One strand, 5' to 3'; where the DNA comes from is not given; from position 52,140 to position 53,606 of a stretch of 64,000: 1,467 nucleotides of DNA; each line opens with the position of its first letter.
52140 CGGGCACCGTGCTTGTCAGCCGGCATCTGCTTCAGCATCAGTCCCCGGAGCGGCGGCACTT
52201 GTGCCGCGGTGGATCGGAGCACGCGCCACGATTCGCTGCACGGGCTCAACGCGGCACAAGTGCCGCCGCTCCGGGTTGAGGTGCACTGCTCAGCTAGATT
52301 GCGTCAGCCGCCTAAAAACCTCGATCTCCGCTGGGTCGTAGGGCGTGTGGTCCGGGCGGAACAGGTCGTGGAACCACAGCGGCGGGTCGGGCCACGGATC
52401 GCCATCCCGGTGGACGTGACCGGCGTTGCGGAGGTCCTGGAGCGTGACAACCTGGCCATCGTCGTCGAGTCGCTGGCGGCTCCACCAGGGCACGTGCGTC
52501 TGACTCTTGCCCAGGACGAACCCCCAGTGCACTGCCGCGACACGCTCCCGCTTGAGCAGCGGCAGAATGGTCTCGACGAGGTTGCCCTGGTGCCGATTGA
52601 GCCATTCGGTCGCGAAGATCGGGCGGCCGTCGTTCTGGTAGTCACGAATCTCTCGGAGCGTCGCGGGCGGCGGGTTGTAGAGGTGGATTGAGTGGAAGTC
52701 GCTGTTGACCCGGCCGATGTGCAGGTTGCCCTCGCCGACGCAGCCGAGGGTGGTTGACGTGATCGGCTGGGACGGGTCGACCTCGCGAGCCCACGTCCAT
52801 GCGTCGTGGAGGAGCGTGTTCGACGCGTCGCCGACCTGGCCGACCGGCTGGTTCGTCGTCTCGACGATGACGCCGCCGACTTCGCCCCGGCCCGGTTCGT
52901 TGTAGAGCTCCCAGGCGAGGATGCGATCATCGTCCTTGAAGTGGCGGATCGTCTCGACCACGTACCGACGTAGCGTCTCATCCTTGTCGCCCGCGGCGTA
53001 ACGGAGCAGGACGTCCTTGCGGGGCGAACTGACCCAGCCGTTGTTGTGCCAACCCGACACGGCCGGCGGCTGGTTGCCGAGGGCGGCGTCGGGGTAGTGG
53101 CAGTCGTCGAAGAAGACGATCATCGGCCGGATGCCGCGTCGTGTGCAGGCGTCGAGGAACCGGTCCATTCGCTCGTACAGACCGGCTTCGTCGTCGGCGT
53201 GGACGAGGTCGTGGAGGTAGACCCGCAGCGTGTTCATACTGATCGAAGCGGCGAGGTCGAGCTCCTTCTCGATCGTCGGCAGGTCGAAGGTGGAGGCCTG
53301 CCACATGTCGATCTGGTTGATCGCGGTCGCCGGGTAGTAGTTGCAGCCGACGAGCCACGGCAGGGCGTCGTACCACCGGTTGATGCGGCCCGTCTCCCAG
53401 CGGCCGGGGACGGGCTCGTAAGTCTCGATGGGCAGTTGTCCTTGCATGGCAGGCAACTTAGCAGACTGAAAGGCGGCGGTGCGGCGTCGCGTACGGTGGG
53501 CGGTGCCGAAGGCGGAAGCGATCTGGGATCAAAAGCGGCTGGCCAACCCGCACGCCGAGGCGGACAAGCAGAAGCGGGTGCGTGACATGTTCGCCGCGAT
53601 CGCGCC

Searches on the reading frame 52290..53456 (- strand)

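Call 16: search_protein_families(library=pfam, proteins=[window:52290-53456:-], max_evalue=0.001)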
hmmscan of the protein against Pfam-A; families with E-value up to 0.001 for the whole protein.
window:52290-53456:- (388 aa): 1 family
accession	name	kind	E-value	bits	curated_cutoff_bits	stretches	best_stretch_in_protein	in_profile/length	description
PF00150.24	Cellulase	-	0.0006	19.8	23.5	0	61-228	22-159/272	Cellulase (glycosyl hydrolase family 5)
